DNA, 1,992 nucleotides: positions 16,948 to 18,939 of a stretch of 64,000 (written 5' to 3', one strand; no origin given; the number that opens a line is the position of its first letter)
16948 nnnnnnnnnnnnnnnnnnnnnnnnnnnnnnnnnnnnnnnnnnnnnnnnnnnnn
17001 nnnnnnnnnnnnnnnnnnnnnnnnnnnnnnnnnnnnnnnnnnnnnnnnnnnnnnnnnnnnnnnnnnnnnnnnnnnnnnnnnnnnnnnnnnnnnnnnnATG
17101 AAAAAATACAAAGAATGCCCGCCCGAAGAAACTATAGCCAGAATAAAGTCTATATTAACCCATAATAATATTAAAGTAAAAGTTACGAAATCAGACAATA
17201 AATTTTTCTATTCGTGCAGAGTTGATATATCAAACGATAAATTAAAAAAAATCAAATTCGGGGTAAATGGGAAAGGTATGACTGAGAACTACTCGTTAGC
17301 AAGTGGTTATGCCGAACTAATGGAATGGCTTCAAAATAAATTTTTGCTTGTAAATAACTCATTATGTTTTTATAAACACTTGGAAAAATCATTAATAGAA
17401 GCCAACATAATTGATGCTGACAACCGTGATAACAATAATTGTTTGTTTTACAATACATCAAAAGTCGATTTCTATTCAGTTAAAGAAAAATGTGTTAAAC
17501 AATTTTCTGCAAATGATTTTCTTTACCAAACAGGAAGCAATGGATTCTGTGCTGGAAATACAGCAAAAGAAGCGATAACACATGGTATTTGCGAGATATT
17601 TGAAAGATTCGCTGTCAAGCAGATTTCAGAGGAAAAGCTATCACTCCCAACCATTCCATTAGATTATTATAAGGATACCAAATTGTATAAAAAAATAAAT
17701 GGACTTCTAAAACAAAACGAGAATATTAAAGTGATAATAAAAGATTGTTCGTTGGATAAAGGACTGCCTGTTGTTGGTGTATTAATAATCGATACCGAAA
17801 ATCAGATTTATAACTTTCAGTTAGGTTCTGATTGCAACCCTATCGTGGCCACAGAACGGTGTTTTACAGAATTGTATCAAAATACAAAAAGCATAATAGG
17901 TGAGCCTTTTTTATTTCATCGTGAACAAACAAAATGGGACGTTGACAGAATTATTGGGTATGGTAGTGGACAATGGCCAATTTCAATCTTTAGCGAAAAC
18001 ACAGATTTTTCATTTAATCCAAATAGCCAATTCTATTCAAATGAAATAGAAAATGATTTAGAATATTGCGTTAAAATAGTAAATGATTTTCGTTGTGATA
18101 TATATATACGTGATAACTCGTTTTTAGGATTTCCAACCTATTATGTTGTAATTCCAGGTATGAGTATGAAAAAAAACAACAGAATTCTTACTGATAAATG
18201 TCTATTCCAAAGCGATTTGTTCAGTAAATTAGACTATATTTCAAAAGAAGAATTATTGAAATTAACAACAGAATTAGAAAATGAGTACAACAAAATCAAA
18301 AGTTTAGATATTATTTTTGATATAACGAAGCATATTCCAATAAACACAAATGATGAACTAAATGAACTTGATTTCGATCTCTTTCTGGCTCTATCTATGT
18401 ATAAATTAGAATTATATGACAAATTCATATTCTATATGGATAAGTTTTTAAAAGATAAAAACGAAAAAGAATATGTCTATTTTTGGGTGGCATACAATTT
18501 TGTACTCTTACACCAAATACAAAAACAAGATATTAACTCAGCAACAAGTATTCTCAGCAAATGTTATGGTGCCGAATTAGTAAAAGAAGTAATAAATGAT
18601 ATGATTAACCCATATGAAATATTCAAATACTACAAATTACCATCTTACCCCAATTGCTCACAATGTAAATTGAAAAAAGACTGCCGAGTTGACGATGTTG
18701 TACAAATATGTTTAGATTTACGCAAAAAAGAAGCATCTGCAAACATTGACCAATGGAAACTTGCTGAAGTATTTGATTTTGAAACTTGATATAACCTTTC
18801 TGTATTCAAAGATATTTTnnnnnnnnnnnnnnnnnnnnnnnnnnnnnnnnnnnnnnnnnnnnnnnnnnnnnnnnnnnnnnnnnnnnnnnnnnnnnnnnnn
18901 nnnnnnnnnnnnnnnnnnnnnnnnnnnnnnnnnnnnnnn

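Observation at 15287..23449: Candidate uncharacterised RiPP/bacteriocin cluster: rSAM-SPASM + GG-leader peptide + YcaO + OM barrel + C39-ABC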

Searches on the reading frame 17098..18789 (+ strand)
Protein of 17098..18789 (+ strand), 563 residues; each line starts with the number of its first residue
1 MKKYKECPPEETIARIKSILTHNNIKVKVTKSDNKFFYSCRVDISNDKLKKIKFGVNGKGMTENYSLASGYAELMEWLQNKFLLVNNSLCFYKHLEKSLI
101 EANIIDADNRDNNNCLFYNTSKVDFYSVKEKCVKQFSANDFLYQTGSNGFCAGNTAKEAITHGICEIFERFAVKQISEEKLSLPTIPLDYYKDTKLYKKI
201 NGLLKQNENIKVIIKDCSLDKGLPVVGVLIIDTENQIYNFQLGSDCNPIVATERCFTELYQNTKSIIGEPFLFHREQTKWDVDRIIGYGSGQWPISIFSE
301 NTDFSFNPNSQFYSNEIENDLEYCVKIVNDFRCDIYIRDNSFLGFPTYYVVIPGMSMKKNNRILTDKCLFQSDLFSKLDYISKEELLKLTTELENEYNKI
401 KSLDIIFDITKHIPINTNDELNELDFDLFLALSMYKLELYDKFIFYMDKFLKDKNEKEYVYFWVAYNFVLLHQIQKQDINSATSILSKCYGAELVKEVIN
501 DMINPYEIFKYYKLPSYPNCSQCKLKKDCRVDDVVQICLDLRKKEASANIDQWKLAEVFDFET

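Call 3: search_protein_families(library=pfam, proteins=[window:17098-18789:+], max_evalue=0.01)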
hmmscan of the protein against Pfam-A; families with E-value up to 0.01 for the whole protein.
window:17098-18789:+ (563 aa): 1 family
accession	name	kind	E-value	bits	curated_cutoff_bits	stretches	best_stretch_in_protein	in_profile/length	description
PF02624.21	YcaO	-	2.6e-42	145.7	25.7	1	57-356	1-325/325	YcaO cyclodehydratase, ATP-ad Mg2+-binding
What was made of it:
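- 17098..18789 (+): Stand-alone ItfB-family YcaO with a helical C-terminal domain and a CxxCx5C motif. PF02624 2.6e-42 (call 3).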

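Call 4: search_protein_families(library=ncbifam, proteins=[window:17098-18789:+], max_evalue=0.01)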
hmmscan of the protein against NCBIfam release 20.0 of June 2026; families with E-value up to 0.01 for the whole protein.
window:17098-18789:+ (563 aa): 5 families
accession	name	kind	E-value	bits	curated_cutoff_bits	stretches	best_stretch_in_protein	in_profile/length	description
NF040716.1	YcaO_for_S12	equivalog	6e-36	124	700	2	147-504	177-538/571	30S ribosomal protein S12 methylthiotransferase accessory factor YcaO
TIGR03549.1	TIGR03549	equivalog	1.1e-23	83.4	900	2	139-501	317-684/723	OsmC domain/YcaO domain-containing protein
TIGR00702.1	TIGR00702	domain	2.6e-22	79.4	75.65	1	56-357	51-366/377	YcaO-type kinase domain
TIGR03604.1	TOMM_cyclo_SagD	subfamily_domain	4.5e-13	48.9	219.25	1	143-264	109-230/377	thiazole/oxazole-forming peptide maturase, SagD family component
TIGR03266.1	methan_mark_1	equivalog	4.4e-11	42.4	365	1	140-355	146-362/376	YcaO-related McrA-glycine thioamidation protein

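Call 5: find_homologous_proteins(query=window:17098-18789:+)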
Query window:17098-18789:+ (563 aa): 801 proteins with E <= 0.001 among 8000 candidates; the best 120 are listed.
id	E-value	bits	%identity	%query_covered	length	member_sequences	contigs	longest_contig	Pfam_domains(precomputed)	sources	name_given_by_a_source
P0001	0.0e+0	1268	99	100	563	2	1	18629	PF02624.22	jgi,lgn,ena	-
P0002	6.8e-271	918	72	100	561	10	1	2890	PF02624.22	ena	-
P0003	2.9e-269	913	71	100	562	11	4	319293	PF02624.22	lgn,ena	-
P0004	1.1e-249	848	67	100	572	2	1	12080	PF02624.22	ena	-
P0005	1.2e-248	844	67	100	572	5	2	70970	PF02624.22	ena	-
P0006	5.0e-200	684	57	100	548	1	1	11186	PF02624.22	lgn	-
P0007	3.6e-166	572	60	74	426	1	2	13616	PF02624.22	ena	-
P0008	4.5e-162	559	59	76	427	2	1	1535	PF02624.22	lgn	-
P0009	5.7e-121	423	40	100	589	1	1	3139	PF02624.22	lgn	-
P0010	4.3e-108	381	40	92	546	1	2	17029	PF02624.22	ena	-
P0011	2.3e-102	362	38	97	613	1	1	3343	PF02624.22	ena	-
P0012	9.5e-101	356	35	100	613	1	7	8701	PF02624.22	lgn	-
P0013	1.5e-100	356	37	99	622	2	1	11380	PF02624.22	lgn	-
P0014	1.9e-100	355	36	99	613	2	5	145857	PF02624.22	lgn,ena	-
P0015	3.1e-99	351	35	98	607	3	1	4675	PF02624.22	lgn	-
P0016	3.2e-99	351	36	100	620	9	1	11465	PF02624.22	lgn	-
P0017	3.8e-99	351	37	95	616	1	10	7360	PF02624.22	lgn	-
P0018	1.3e-98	349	35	96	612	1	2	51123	PF02624.22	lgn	-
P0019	6.8e-98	347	36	100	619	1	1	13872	PF02624.22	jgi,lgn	jgi:ribosomal protein S12 methylthiotransferase accessory factor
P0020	1.8e-96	342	36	95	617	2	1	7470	PF02624.22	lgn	-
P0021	3.8e-96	341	36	98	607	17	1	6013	PF02624.22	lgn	-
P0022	4.5e-96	341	35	99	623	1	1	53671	PF02624.22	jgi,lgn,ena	-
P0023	9.4e-96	340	36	99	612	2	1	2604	PF02624.22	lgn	-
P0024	2.4e-95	339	33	99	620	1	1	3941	PF02624.22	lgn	-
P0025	1.1e-94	336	36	99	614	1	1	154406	PF02624.22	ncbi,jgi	-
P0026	2.0e-94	335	36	99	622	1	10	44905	PF02624.22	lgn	-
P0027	7.4e-94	334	33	100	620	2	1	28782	PF02624.22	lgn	-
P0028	8.8e-94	333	39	70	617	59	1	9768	PF02624.22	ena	-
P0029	1.9e-93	332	34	99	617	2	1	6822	PF02624.22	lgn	-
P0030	2.0e-93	332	36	99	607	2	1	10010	PF02624.22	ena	-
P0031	3.8e-93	331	35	99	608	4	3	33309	PF02624.22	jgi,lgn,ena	jgi:ribosomal protein S12 methylthiotransferase accessory factor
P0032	5.3e-93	331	34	99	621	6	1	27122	PF02624.22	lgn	-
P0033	1.2e-92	330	34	99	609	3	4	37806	PF02624.22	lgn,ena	-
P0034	1.6e-92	329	34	99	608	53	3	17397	PF02624.22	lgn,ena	-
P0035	2.1e-92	329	35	99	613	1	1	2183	PF02624.22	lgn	-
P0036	2.7e-92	328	35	99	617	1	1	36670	PF02624.22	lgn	-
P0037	3.0e-92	328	35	99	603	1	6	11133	PF02624.22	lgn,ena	-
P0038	4.2e-92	328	35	95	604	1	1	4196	PF02624.22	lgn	-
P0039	5.1e-92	327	34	98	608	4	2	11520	PF02624.22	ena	-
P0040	8.6e-92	327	35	98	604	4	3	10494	PF02624.22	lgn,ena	-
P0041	1.6e-91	326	35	100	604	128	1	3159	PF02624.22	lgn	-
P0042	2.0e-91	326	34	99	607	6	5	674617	PF02624.22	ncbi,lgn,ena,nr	ncbi:ribosomal protein S12 methylthiotransferase accessory factor [Bacteroidales bacterium WCE2008]|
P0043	2.9e-91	325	35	95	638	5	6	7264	PF02624.22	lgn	-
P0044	4.9e-91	324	35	99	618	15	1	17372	PF02624.22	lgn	-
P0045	5.6e-91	324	35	100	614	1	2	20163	PF02624.22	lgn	-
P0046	6.8e-91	324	34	99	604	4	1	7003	PF02624.22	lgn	-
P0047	7.4e-91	324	36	99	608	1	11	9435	PF02624.22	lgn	-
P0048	7.9e-91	324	36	99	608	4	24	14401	PF02624.22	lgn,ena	-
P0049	8.3e-91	323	35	98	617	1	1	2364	PF02624.22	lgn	-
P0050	9.0e-91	323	36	99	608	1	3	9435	PF02624.22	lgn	-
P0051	1.2e-90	323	36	95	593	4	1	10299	PF02624.22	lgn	-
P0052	4.9e-90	321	35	77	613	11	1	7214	PF02624.22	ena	-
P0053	5.9e-90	321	34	98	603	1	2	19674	PF02624.22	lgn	-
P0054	7.0e-90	320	34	99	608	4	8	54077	PF02624.22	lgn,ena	-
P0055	8.2e-90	320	34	99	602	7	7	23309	PF02624.22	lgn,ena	-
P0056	1.2e-89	320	34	99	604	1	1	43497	PF02624.22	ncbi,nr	ncbi:MAG: YcaO-like family protein [Prevotella sp.]|nr:YcaO-like family protein [Prevotella sp.]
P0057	1.6e-89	319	36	94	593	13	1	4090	PF02624.22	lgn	-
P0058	1.7e-89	319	34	99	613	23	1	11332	PF02624.22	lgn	-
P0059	2.8e-89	318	35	99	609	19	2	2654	PF02624.22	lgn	-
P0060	4.5e-89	318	36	97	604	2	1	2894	PF02624.22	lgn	-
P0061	5.9e-89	317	37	89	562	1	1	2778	PF02624.22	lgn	-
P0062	6.4e-89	317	34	100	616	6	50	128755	PF02624.22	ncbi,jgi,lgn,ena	-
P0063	7.6e-89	317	36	99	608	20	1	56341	PF02624.22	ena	-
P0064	2.4e-88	315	35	97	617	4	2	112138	PF02624.22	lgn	-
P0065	4.4e-88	314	34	99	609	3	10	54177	PF02624.22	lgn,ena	-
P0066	7.0e-88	314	34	98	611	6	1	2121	PF02624.22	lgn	-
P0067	7.4e-88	314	33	98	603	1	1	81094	PF02624.22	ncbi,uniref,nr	ncbi:YcaO-like family protein [Bacteroides sp. 51]|uniref:YcaO-like family protein n=1 Tax=Bacteroid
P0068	8.3e-88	314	34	99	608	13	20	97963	PF02624.22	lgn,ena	-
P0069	9.5e-88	313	34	95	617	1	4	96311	PF02624.22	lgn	-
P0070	1.6e-86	309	34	95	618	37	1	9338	PF02624.22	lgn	-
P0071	2.0e-86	309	35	99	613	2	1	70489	PF02624.22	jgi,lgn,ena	-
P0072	4.1e-86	308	36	78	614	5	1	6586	PF02624.22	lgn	-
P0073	6.9e-86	307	34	98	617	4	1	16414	PF02624.22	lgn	-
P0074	7.4e-86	307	33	99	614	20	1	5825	PF02624.22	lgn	-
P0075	9.9e-86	307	33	100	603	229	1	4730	PF02624.22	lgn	-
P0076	1.3e-85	306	35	99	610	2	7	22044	PF02624.22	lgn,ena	-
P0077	1.5e-85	306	35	99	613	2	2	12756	PF02624.22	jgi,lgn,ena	jgi:ribosomal protein S12 methylthiotransferase accessory factor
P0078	2.4e-85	306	35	92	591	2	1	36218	PF02624.22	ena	-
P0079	2.7e-85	305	33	99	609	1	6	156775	PF02624.22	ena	-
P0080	3.9e-85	305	34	99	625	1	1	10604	PF02624.22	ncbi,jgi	-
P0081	7.4e-85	304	32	98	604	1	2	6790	PF02624.22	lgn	-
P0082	8.7e-85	304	34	97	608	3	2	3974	PF02624.22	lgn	-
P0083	1.5e-84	303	34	100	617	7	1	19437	PF02624.22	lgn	-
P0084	2.4e-84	302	34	98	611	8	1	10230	PF02624.22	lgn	-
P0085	2.6e-84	302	34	99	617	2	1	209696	PF02624.22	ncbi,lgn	-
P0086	2.8e-84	302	35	95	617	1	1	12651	PF02624.22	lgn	-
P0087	3.2e-84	302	33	99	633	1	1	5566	PF02624.22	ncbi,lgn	ncbi:MAG: YcaO-like family protein [archaeon]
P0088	3.6e-84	302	33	97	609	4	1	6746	PF02624.22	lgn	-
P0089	3.8e-84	302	33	99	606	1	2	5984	PF02624.22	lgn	-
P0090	4.5e-84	301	35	95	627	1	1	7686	PF02624.22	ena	-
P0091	2.6e-83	299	32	97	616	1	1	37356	PF02624.22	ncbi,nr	ncbi:hypothetical protein DMA11_16940 [Marinilabiliaceae bacterium JC017]|nr:hypothetical protein DM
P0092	3.0e-83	299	33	98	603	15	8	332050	PF02624.22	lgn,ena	-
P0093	4.1e-83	298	32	95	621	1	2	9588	PF02624.22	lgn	-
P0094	6.8e-83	297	33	98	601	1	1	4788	PF02624.22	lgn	-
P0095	8.5e-83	297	32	99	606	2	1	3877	PF02624.22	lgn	-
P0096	1.5e-82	296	34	97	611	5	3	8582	PF02624.22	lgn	-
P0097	1.6e-82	296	34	99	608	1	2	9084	PF02624.22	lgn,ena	-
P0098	2.2e-82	296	34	99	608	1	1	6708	PF02624.22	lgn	-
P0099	7.3e-82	294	35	99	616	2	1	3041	PF02624.22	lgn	-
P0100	8.7e-82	294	33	99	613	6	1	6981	PF02624.22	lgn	-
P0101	9.6e-82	294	33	99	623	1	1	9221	PF02624.22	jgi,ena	-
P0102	1.9e-81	293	32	99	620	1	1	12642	PF02624.22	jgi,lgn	jgi:ribosomal protein S12 methylthiotransferase accessory factor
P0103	2.7e-81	292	32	99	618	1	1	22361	PF02624.22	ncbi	-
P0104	1.1e-80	290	34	95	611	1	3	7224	PF02624.22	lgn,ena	-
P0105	1.7e-80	289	32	99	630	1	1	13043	PF02624.22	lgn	-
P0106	2.6e-79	286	35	93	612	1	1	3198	PF02624.22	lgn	-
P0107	8.4e-79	284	33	98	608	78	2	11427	PF02624.22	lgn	-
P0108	2.0e-78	283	32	99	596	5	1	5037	PF02624.22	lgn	-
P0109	2.2e-78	282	35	99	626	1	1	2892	PF02624.22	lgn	-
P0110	1.2e-77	280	34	99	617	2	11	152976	PF02624.22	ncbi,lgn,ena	-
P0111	1.5e-77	280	33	99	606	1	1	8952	PF02624.22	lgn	-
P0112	1.6e-77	280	33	99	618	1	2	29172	PF02624.22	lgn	-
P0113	5.3e-77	278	33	99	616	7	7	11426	PF02624.22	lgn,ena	-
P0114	9.9e-77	277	33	74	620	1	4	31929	PF02624.22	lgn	-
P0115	1.0e-76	277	32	95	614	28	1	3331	PF02624.22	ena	-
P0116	3.2e-76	275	32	98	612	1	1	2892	PF02624.22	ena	-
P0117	4.2e-76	275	32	99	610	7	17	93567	PF02624.22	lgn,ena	-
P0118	7.9e-76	274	33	98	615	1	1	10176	PF02624.22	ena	-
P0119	2.5e-75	272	30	99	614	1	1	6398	PF02624.22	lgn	-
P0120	2.6e-75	272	32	99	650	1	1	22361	PF02624.22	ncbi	-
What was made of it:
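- JGI names for some homologues are listed in call 5.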

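Call 7: find_encoding_contigs(protein=P0003, flank=10000, max_places=3)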
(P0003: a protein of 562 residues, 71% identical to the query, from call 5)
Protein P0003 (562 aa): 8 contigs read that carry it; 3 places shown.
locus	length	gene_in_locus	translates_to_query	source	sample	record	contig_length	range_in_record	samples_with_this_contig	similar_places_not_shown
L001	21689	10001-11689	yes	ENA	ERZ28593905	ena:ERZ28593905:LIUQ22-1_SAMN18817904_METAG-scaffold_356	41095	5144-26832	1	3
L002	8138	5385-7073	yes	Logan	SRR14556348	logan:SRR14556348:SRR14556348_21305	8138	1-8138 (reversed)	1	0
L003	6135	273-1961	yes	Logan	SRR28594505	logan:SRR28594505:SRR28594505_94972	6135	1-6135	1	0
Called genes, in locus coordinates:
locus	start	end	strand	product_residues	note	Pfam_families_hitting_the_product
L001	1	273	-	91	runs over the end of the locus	-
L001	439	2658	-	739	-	PF00933:Glyco_hydro_3, PF01915:Glyco_hydro_3_C, PF14310:Fn3-like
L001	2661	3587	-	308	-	-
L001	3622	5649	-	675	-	PF05649:Peptidase_M13_N, PF01431:Peptidase_M13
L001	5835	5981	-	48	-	-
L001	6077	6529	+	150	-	PF13353:Fer4_12 (weak), PF04055:Radical_SAM (faint)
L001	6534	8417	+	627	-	PF13597:NRDD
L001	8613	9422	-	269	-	PF01569:PAP2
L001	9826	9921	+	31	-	-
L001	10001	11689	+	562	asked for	PF02624:YcaO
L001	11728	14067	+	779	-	PF13620:CarboxypepD_reg, PF14905:OMP_b-brl_3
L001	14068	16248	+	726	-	PF03412:Peptidase_C39, PF00664:ABC_membrane, PF00005:ABC_tran, PF02463:SMC_N (faint)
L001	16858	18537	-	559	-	PF00005:ABC_tran, PF02463:SMC_N (faint), PF13476:AAA_23 (faint), PF13238:AAA_18 (faint), PF13304:AAA_21 (faint), PF12848:ABC_tran_Xtn, PF00005:ABC_tran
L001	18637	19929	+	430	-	PF00481:PP2C, PF13672:PP2C_2, PF01476:LysM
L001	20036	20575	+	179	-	PF00293:NUDIX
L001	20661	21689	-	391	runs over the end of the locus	-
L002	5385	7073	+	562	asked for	PF02624:YcaO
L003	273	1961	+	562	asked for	PF02624:YcaO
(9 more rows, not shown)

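Call 8: find_encoding_contigs(protein=P0005, flank=10000, max_places=2)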
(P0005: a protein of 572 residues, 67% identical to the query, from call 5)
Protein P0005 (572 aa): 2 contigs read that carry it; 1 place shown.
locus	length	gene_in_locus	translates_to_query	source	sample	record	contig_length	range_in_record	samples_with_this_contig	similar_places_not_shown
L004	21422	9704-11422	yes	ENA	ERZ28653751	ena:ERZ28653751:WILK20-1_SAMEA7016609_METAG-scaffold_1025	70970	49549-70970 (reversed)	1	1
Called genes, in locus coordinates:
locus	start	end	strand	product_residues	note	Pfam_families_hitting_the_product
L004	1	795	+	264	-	?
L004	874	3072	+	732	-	PF26550:Tricorn_2nd (faint), PF00930:DPPIV_N, PF26549:Tricorn_N (faint), PF02129:Peptidase_S15, PF05448:AXE1 (faint), PF01738:DLH, PF00326:Peptidase_S9, PF12146:Hydrolase_4 (faint), +1 more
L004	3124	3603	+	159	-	PF03061:4HBT (weak)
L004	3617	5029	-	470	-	PF00578:AhpC-TSA, PF08534:Redoxin, PF13905:Thioredoxin_8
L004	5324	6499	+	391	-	PF18998:Flg_new_2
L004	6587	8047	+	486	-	PF01546:Peptidase_M20, PF07687:M20_dimer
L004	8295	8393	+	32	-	-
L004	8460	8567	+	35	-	-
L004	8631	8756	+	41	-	-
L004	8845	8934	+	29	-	-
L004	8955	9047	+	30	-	-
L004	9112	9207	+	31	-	-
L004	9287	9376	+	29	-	-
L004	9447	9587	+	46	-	-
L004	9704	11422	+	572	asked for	PF02624:YcaO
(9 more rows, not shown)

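Call 9: find_encoding_contigs(protein=P0014, flank=10000, max_places=3)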
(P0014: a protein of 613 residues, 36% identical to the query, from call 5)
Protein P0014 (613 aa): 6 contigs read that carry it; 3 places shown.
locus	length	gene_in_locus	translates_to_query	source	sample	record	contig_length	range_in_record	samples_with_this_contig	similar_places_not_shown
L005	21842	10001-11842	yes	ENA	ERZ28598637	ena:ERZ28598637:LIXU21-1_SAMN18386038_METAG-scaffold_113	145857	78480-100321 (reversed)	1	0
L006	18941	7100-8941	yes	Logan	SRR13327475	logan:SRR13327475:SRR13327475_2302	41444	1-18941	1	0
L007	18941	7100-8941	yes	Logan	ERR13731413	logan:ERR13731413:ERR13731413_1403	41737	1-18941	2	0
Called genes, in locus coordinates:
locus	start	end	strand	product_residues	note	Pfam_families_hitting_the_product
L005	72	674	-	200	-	PF03193:RsgA_GTPase (faint), PF00009:GTP_EFTU (faint), PF01926:MMR_HSR1, PF02421:FeoB_N, PF00350:Dynamin_N (faint)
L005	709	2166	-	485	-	PF00474:SSF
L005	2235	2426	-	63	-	-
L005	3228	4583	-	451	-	PF08486:SpoIID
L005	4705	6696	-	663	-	PF03169:OPT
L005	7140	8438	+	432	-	PF04055:Radical_SAM, PF13353:Fer4_12 (weak)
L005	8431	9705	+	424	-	PF03572:Peptidase_S41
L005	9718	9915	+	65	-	-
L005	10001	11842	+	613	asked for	PF02624:YcaO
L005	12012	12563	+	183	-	PF00886:Ribosomal_S16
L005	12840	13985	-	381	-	PF00465:Fe-ADH, PF13685:Fe-ADH_2 (weak), PF25137:ADH_Fe_C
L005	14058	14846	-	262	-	PF00290:Trp_syntA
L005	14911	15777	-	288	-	PF00697:PRAI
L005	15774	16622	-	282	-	PF00218:IGPS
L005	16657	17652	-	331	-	PF02885:Glycos_trans_3N, PF00591:Glycos_transf_3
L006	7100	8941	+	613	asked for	PF02624:YcaO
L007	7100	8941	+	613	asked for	PF02624:YcaO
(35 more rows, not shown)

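Call 24: find_related_loci(query=A1, collection=genome_contigs, flank=10000)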
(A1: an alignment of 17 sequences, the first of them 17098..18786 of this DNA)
Query A1 (563 aa) in genome_contigs; peptide patterns used: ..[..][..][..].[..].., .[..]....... (x = any residue, [..] = any of these).
599 stretches matched a pattern (row limit reached: there are more); 537 encode a relative of the query (tblastn E <= 1e-3); the best 80 are kept; 78 distinct loci.
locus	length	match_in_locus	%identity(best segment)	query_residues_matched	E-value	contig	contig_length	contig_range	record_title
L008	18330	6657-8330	73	1-560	0e+0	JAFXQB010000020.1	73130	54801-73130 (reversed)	MAG: Salinivirgaceae bacterium isolate RGIG6642 Sheep_Rumen-1__c1387095, whole genome shotgun sequence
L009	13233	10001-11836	36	1-560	6e-104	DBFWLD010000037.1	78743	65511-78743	MAG TPA_asm: Tannerellaceae bacterium isolate MAG7872 contig37, whole genome shotgun sequence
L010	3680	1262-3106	36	1-562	1e-103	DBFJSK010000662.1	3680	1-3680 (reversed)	MAG TPA_asm: Tannerellaceae bacterium isolate MAG8560 contig662, whole genome shotgun sequence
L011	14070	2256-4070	36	1-555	4e-98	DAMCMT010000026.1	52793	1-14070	MAG TPA_asm: Bacteroides sp. isolate CTOTU49885 NODE_101_length_52793_cov_3.654746, whole genome shotgun sequence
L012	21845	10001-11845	33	1-562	2e-97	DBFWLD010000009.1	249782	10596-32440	MAG TPA_asm: Tannerellaceae bacterium isolate MAG7872 contig9, whole genome shotgun sequence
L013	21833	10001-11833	34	2-555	1e-95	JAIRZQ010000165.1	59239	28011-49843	MAG: Prevotellaceae bacterium isolate Gx481_bin100 k119_1214864, whole genome shotgun sequence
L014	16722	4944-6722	34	1-554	2e-95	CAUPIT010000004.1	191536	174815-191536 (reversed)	MAG TPA_asm: uncultured Prevotella sp. isolate SRR17798755_bin.2_MetaWRAP_v1.3_MAG genome assembly, contig: ERZ21776715.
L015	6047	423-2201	34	1-554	7e-95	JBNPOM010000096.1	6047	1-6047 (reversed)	Prevotella sp. SGI.027 HD146_95, whole genome shotgun sequence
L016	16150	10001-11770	33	7-556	4e-92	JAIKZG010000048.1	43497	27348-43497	MAG: Prevotella sp. isolate RUI501 k141_11587068_flag=0_multi=37.0000_len=43497, whole genome shotgun sequence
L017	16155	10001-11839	33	2-560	3e-91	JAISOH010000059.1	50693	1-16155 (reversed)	MAG: Prevotellaceae bacterium isolate Iy174_bin36 k119_936000, whole genome shotgun sequence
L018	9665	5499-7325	34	1-559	3e-91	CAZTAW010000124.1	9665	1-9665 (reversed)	MAG TPA_asm: uncultured Bacteroidales bacterium isolate SRP141376_co2_262 genome assembly, contig: NODE_13093_length_966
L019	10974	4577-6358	33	2-537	4e-90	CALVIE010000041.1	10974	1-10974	MAG: uncultured Bacilli bacterium isolate BRZ_BF__bin111 genome assembly, contig: BRZ_BF__NODE_8856_length_10974_cov_14.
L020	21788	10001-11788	33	1-552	6e-90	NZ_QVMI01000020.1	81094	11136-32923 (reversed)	Bacteroides sp. 51 scaffold20_size81094, whole genome shotgun sequence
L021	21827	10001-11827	33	2-560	1e-89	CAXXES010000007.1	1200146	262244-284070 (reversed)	MAG: uncultured Sunxiuqinia sp. isolate 265086c5-4c6e-4d68-95d9-2f43da8c74dd genome assembly, contig: contig_7, whole ge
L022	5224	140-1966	34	1-559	8e-90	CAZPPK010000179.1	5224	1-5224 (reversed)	MAG TPA_asm: uncultured Lentimicrobiaceae bacterium isolate SRP128015_co1_274 genome assembly, contig: NODE_28494_length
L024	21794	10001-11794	36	1-537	9e-77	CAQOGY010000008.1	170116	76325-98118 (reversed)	MAG TPA_asm: uncultured Bacteroides sp. isolate MGBC156522 genome assembly, contig: MGBC156522.8, whole genome shotgun s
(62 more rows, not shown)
